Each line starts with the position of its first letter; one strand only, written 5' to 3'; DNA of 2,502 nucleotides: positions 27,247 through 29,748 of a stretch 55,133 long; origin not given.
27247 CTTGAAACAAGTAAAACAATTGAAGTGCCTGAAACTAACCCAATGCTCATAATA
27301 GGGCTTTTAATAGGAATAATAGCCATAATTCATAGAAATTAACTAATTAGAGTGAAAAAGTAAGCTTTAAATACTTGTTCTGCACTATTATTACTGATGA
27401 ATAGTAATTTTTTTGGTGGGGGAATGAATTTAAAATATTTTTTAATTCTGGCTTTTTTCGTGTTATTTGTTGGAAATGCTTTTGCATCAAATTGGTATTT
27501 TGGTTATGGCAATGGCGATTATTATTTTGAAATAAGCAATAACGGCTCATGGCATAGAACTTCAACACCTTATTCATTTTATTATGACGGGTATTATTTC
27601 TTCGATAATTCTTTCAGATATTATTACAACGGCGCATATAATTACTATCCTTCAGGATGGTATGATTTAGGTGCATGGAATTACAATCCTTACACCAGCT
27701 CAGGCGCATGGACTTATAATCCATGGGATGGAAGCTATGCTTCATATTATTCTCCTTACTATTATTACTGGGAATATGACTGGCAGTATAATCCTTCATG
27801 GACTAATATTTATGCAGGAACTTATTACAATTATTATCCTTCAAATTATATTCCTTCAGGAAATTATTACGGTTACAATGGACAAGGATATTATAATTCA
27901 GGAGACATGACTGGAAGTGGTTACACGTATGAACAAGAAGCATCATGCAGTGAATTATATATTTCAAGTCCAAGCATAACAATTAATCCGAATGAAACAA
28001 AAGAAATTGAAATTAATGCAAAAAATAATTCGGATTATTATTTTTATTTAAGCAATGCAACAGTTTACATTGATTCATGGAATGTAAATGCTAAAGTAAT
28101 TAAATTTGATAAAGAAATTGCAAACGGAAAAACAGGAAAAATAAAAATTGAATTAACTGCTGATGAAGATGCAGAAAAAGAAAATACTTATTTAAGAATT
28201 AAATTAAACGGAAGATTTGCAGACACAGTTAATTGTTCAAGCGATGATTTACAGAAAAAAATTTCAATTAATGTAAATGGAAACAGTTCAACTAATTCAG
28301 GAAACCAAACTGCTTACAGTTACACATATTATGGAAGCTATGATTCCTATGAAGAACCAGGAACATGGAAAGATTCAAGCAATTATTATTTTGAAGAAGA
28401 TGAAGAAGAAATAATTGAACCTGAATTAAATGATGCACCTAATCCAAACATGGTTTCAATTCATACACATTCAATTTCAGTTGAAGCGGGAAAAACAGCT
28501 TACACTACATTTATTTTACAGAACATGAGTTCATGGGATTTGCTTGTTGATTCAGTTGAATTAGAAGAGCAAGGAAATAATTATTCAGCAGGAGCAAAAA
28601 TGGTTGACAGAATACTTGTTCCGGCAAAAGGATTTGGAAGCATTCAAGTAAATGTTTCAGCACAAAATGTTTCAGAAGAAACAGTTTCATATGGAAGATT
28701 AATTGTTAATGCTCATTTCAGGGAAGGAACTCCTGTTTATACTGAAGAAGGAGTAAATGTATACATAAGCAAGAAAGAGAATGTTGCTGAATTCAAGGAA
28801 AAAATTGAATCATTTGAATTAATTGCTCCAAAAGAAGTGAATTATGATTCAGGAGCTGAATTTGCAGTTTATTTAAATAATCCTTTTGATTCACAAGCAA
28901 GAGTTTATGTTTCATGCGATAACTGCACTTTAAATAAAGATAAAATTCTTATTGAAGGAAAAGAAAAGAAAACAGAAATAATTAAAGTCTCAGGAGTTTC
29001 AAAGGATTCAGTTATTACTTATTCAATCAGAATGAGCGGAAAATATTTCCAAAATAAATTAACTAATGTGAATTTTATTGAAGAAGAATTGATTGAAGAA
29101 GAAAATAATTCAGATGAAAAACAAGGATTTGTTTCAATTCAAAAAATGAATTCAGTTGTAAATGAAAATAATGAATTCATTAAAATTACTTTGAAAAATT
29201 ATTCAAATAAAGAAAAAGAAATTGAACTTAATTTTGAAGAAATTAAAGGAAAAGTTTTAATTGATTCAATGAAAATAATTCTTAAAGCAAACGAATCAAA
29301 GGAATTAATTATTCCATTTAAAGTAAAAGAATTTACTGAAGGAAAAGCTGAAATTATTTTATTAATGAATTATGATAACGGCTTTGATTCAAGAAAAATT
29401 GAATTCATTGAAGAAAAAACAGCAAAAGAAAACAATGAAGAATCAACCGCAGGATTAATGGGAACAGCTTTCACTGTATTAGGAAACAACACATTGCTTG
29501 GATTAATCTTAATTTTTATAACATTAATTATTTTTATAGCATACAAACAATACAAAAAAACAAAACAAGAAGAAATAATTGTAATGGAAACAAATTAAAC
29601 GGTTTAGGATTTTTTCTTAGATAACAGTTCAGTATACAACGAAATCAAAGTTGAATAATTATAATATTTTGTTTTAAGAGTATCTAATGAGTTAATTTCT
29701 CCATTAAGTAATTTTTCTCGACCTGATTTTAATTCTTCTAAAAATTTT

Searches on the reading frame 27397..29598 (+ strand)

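Call 68: search_protein_families(library=pfam, proteins=[window:27397-29598:+], max_evalue=0.001)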
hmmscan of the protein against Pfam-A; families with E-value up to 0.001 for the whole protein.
window:27397-29598:+ (733 aa): 1 family
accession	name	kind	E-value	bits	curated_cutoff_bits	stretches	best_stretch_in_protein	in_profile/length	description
PF06280.18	fn3_5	-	0.00062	20.9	27.6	0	173-212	41-82/112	Fn3-like domain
